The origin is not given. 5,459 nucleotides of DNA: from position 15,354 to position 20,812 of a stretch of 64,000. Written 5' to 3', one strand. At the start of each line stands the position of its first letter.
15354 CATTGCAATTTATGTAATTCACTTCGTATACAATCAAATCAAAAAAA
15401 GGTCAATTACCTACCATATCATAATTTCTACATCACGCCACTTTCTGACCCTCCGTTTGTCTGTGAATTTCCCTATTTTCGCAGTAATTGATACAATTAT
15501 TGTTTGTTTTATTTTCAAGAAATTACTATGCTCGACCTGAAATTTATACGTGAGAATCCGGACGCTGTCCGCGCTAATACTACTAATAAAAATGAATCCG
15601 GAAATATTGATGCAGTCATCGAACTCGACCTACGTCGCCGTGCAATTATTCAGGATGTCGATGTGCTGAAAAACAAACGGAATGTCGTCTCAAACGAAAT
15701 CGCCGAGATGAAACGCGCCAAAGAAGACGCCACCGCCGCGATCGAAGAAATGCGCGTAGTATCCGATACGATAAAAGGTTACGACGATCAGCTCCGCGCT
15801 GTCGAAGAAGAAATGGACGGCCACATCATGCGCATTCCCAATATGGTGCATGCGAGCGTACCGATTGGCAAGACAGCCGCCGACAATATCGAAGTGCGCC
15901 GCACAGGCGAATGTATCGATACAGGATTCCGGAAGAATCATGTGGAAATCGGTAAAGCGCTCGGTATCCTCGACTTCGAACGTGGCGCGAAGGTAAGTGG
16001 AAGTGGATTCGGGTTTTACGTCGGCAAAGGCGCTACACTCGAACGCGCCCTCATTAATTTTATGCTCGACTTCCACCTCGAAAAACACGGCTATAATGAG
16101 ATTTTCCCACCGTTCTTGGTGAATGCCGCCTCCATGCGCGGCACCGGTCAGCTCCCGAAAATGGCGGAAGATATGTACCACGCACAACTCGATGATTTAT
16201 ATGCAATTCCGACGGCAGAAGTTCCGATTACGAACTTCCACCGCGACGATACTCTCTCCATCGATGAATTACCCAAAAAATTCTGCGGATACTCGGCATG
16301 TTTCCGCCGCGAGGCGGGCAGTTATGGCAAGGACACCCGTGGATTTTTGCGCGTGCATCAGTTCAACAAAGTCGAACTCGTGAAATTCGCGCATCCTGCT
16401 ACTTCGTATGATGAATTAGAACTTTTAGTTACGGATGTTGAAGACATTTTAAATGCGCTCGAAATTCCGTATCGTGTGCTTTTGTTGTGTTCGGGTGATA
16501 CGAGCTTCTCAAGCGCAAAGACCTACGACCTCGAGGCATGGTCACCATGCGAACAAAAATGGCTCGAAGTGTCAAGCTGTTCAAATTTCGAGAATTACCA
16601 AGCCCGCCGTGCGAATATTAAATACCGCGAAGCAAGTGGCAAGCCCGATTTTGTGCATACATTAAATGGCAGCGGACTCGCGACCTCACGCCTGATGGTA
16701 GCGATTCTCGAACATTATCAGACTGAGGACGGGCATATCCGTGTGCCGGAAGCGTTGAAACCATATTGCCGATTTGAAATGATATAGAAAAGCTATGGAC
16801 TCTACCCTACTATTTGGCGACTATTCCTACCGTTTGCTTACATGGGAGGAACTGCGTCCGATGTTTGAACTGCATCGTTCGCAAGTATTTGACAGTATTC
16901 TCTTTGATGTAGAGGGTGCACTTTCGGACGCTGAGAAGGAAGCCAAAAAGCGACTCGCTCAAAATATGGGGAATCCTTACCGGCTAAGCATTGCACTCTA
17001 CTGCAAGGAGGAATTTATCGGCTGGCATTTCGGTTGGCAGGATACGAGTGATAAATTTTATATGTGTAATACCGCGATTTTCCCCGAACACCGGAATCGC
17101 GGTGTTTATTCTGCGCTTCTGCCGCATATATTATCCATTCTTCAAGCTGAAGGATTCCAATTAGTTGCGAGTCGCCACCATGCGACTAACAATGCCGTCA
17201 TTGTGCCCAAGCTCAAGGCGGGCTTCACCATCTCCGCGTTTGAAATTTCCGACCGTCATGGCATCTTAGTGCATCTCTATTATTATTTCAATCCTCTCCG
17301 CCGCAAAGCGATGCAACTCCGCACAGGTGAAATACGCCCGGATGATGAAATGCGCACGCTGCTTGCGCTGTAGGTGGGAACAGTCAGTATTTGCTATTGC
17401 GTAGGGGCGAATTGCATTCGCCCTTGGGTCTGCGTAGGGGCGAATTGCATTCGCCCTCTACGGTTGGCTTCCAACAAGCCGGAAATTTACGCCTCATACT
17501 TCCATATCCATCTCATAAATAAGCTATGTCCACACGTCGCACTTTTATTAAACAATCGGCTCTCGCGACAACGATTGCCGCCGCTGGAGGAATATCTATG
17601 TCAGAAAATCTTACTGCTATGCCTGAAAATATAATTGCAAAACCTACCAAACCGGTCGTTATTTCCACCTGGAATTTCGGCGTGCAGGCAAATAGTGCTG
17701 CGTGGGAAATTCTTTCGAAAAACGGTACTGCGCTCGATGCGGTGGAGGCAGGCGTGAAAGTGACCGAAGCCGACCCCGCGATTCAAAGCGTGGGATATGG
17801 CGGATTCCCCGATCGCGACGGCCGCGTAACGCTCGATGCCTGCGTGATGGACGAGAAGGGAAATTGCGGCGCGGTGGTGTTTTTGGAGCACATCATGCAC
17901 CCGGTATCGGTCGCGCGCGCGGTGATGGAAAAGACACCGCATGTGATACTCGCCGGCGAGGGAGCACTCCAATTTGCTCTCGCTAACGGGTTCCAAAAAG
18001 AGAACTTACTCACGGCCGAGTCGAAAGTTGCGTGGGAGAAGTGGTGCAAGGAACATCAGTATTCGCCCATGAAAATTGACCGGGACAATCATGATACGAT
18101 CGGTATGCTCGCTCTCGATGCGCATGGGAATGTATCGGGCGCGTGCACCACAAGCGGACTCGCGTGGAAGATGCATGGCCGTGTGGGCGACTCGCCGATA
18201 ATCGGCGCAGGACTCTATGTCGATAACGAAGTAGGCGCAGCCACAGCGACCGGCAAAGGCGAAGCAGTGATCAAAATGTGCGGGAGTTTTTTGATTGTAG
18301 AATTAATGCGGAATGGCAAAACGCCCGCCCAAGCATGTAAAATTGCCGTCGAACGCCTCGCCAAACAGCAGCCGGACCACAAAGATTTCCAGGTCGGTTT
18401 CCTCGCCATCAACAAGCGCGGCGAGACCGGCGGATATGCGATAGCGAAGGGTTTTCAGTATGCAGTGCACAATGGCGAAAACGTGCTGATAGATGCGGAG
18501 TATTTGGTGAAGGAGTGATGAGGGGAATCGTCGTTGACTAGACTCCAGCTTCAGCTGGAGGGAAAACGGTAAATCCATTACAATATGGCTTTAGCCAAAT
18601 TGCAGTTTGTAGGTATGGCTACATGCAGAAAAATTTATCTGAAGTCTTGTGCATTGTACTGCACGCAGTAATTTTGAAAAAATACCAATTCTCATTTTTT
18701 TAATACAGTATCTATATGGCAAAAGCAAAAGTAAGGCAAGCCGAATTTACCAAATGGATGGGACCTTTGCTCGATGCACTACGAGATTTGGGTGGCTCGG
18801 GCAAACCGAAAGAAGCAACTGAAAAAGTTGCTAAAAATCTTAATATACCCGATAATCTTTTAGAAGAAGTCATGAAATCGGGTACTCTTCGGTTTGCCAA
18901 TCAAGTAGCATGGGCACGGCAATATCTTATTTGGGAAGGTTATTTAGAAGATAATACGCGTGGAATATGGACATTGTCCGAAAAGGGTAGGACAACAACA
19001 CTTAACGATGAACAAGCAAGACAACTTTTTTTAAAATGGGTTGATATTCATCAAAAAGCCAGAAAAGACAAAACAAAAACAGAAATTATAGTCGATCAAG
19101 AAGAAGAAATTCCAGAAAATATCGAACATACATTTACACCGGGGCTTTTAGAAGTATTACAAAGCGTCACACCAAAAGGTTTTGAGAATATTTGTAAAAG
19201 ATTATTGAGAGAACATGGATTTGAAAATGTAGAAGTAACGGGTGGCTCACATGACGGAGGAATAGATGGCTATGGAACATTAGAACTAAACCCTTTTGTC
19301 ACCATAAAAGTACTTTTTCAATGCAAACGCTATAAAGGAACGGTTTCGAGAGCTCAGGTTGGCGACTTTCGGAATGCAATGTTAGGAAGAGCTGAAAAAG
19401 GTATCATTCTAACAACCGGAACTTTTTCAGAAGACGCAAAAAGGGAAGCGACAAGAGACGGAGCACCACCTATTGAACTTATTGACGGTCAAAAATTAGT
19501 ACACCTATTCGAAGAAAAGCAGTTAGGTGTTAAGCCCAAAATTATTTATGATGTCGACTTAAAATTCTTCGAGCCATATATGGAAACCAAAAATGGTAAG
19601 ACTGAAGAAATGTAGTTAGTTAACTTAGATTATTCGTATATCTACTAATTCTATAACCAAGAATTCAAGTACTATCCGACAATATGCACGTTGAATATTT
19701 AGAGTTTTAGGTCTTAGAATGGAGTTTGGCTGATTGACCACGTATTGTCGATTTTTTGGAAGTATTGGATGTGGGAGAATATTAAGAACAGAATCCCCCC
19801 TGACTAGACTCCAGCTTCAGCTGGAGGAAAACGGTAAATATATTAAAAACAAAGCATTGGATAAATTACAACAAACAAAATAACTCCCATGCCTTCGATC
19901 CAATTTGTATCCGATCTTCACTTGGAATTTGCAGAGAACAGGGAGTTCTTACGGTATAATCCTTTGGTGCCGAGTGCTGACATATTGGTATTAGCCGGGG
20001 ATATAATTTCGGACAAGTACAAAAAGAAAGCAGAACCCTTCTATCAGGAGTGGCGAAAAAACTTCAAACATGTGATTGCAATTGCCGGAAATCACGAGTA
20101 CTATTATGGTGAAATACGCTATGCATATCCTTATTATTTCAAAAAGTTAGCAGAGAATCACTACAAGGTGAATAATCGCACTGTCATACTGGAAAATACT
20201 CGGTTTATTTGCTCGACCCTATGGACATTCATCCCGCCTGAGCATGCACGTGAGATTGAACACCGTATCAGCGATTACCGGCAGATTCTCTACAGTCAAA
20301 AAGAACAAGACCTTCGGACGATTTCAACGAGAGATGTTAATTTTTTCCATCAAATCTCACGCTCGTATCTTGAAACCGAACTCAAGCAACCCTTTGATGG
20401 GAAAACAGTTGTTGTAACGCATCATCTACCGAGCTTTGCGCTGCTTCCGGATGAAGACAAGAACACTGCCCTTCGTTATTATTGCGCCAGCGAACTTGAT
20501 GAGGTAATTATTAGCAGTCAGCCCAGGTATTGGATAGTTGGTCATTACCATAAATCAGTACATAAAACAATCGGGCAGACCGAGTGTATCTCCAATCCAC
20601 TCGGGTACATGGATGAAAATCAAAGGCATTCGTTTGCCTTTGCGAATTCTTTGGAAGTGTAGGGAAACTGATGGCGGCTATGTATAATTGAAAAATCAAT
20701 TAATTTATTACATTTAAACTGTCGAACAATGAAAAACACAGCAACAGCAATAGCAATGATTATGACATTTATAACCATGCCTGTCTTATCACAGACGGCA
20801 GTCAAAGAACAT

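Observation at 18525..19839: Low-GC Mrr restriction endonuclease cassette bounded by 50-bp direct repeats, inserted between an asparaginase and a phosphoesterase gene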

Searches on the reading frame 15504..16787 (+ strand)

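Call 69: search_protein_families(library=pfam, proteins=[window:15504-16787:+], max_evalue=0.001)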
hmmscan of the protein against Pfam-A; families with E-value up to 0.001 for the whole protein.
window:15504-16787:+ (427 aa): 2 families
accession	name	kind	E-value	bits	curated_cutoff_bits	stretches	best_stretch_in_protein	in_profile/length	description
PF00587.30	tRNA-synt_2b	-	7.4e-38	130.8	29.3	1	230-405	9-179/179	tRNA synthetase class II core domain (G, H, P, S and T)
PF02403.27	Seryl_tRNA_N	-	1.8e-29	102.6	28.2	1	9-115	1-108/108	Seryl-tRNA synthetase N-terminal domain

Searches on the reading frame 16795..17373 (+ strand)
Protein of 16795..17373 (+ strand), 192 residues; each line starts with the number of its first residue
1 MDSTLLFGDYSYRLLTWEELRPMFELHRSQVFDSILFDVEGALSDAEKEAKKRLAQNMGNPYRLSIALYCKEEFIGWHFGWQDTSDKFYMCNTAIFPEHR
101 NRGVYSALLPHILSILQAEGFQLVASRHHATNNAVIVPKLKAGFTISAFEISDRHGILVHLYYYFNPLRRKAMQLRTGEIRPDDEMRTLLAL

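Call 7: search_protein_families(library=pfam, proteins=[window:16795-17373:+])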
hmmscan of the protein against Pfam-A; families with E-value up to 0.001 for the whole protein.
window:16795-17373:+ (192 aa): 1 family
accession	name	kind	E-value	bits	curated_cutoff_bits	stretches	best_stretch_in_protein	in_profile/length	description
PF00583.31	Acetyltransf_1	-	0.00019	22.1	20.7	1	54-133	24-105/116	Acetyltransferase (GNAT) family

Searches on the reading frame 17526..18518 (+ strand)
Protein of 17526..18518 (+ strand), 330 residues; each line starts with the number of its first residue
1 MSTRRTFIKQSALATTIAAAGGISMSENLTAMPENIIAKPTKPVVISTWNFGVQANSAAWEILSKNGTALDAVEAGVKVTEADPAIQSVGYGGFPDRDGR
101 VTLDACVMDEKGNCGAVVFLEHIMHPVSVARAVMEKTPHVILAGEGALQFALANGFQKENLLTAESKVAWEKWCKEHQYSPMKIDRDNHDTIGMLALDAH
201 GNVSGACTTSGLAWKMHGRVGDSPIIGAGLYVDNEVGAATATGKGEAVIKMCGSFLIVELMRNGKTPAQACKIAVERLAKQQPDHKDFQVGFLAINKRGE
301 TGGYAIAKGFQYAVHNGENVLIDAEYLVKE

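Call 7: search_protein_families(library=pfam, proteins=[window:17526-18518:+])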
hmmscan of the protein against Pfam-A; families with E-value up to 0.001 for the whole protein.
window:17526-18518:+ (330 aa): 1 family
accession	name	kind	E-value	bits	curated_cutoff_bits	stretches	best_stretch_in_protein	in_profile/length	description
PF01112.23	Asparaginase_2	-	5e-69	233.2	27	1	55-319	29-302/309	Asparaginase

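Call 9: find_encoding_contigs(protein=window:17526-18518:+, flank=10000, max_places=10)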
Protein window:17526-18518:+ (330 aa): no gene with exactly this product is on record in the collection.

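Call 42: find_homologous_proteins(query=window:17526-18518:+, max_evalue=1e-60)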
Query window:17526-18518:+ (330 aa): 8000 proteins with E <= 1e-60 among 8000 candidates; the best 120 are listed.
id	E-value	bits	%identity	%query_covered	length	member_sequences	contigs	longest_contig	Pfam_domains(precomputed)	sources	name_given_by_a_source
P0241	4.3e-208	708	95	100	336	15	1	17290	PF01112.24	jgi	jgi:N4-(beta-N-acetylglucosaminyl)-L-asparaginase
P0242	2.8e-187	639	84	100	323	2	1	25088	PF01112.24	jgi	jgi:isoaspartyl peptidase/L-asparaginase-like protein (Ntn-hydrolase superfamily)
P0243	4.2e-183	626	84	100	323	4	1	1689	PF01112.24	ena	-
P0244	1.7e-180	617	83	100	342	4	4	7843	PF01112.24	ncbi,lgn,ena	-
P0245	2.0e-160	551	86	84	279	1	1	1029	PF01112.24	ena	-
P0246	2.3e-145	502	66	100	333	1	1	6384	PF01112.24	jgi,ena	-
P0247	8.0e-143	493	68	100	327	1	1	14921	PF01112.24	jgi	jgi:N4-(beta-N-acetylglucosaminyl)-L-asparaginase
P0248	4.3e-142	491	67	100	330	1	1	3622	PF01112.24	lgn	-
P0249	2.1e-141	489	65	100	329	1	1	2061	PF01112.24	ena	-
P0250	3.1e-141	488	67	100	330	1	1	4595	PF01112.24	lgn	-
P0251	8.5e-141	487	65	100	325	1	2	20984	PF01112.24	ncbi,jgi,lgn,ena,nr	ncbi:MAG TPA: N(4)-(beta-N-acetylglucosaminyl)-L-asparaginase [Bacteroidia bacterium]|jgi:N4-(beta-N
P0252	1.1e-140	486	65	100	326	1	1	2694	PF01112.24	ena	-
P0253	2.2e-140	485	66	100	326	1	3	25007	PF01112.24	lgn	-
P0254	8.0e-140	484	65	99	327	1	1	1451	PF01112.24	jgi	jgi:N4-(beta-N-acetylglucosaminyl)-L-asparaginase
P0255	8.6e-140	483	65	100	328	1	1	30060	PF01112.24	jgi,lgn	-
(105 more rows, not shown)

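Call 43: find_encoding_contigs(protein=P0241, flank=10000, max_places=6)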
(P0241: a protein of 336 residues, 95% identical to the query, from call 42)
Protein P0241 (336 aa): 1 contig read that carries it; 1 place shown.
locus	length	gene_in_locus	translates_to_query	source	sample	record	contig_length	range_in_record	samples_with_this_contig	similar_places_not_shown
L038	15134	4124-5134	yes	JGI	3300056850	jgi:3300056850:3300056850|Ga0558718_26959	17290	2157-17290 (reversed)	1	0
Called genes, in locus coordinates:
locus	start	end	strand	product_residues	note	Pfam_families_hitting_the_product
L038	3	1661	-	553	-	?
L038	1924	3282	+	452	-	PF02403:Seryl_tRNA_N, PF00587:tRNA-synt_2b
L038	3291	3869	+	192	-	-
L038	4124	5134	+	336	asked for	PF01112:Asparaginase_2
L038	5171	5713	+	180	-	-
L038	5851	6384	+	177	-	-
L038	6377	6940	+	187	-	PF01885:PTS_2-RNA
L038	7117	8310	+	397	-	PF28495:TMEM260_2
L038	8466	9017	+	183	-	PF14903:WG_beta_rep (weak)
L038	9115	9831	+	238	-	PF04116:FA_hydroxylase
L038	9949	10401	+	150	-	PF03682:UPF0158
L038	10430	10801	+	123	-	PF00903:Glyoxalase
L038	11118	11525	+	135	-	PF21619:DUF6855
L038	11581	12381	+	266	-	-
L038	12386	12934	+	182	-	PF01872:RibD_C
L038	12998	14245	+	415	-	PF13485:Peptidase_MA_2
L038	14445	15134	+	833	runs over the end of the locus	PF09586:YfhO (weak)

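Call 44: find_encoding_contigs(protein=P0242, flank=8000, max_places=4)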
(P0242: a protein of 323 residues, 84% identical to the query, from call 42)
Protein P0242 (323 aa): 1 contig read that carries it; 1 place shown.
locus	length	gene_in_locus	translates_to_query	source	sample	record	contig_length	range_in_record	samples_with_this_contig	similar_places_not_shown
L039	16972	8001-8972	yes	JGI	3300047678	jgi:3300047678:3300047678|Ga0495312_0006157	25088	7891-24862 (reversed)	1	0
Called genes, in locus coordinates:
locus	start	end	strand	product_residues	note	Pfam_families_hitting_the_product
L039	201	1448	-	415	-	-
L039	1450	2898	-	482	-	-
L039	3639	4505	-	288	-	-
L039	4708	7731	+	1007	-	PF13271:DUF4062, PF24885:TPR_NPHP3, PF13424:TPR_12, PF13424:TPR_12, PF13374:TPR_10, PF13424:TPR_12, PF13424:TPR_12, PF17874:TPR_MalT, +20 more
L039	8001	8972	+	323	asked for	PF01112:Asparaginase_2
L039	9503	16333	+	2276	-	PF14349:SprA_N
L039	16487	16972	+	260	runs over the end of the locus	-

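Call 45: find_encoding_contigs(protein=P0244, flank=8000, max_places=4)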
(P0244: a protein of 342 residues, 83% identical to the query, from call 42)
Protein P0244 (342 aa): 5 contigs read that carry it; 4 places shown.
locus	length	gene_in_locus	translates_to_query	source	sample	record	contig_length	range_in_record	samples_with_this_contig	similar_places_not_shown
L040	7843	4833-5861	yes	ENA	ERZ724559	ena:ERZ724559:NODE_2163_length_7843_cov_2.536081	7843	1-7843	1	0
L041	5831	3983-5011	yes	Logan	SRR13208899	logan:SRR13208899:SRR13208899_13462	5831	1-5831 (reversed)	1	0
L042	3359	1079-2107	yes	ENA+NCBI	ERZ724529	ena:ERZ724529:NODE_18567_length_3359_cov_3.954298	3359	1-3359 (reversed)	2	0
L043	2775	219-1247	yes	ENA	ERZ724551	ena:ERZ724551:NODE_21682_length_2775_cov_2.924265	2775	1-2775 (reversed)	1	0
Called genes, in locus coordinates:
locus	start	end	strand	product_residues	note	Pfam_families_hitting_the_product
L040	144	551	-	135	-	PF13366:PDDEXK_3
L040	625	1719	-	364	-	PF01757:Acyl_transf_3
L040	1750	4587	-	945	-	PF02739:5_3_exonuc_N, PF01367:5_3_exonuc, PF01612:DNA_pol_A_exo1, PF22619:DNA_polI_exo1 (weak), PF00476:DNA_pol_A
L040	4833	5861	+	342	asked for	PF01112:Asparaginase_2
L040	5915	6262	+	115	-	PF04993:TfoX_N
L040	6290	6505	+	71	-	PF14117:DUF4287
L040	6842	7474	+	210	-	PF18153:Cap15_CD_rec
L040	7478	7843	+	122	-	?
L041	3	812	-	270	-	?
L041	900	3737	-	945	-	PF02739:5_3_exonuc_N, PF01367:5_3_exonuc, PF01612:DNA_pol_A_exo1, PF22619:DNA_polI_exo1 (weak), PF00476:DNA_pol_A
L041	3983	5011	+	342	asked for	PF01112:Asparaginase_2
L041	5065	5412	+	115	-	PF04993:TfoX_N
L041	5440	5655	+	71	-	PF14117:DUF4287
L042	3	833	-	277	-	?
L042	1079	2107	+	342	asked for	PF01112:Asparaginase_2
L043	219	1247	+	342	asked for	PF01112:Asparaginase_2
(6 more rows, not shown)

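Call 63: search_protein_families(library=pfam, proteins=[L038:5171-5713:+], max_evalue=0.01)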
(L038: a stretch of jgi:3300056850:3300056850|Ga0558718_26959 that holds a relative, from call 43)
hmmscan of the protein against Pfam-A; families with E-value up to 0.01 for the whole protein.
L038:5171-5713:+ (180 aa): 0 families

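Call 64: search_protein_families(library=padloc, proteins=[L038:5171-5713:+], max_evalue=0.01)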
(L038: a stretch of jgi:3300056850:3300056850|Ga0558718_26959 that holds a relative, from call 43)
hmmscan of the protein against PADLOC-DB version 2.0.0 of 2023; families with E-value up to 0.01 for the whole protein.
L038:5171-5713:+ (180 aa): 0 families

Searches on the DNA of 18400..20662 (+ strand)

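Call 15: search_rna_families(source=window, start=18400, end=20000, threshold=evalue, max_evalue=10)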
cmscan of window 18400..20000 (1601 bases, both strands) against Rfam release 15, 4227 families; matches with E-value up to 10: 2.
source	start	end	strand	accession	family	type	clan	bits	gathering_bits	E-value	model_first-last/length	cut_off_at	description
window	19835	19918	+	RF02515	AfaR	Gene; sRNA;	-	15.7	100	8.8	1-234/234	no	AfaR small RNA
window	19141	19256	-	RF02171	RFPL3-AS1_1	Gene; lncRNA;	-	11.4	70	9.5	1-88/88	no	RFPL3 antisense RNA 1 conserved region 1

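Call 75: search_dna_similar(query=window:18519-19880:+, collection=plasmids, mode=distant, max_rows=8)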
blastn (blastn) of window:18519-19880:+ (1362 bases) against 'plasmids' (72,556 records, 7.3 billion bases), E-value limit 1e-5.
Records with a match: 1; places in all: 1; records where one place covers at least 80% of the query: 0.
Best place of each record, by identity: 60-80% 1.
By first word of the organism name: Kovacikia 1.
By predicted mobility (MOB-suite, as given by PLSDB): non-mobilizable 1.
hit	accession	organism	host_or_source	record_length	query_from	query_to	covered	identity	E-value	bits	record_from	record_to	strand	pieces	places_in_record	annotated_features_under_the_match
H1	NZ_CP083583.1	Kovacikia minuta CCNUW1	cell culture,fresh water lake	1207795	654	961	23%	69.5%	9e-28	132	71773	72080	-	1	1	record has no annotation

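Call 78: search_rna_families(sources=[L017, L013, L026, L031], threshold=evalue, max_evalue=1)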
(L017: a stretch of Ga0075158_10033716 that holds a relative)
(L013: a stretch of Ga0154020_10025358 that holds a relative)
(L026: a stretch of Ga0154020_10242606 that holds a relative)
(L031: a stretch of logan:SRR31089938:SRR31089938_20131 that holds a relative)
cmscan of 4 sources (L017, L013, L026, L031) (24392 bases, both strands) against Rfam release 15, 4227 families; matches with E-value up to 1: 1.
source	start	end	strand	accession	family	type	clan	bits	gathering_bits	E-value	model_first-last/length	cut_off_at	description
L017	271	359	-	RF00958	mir-498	Gene; miRNA;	-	24.5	85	0.97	1-85/85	no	mir-498 microRNA precursor family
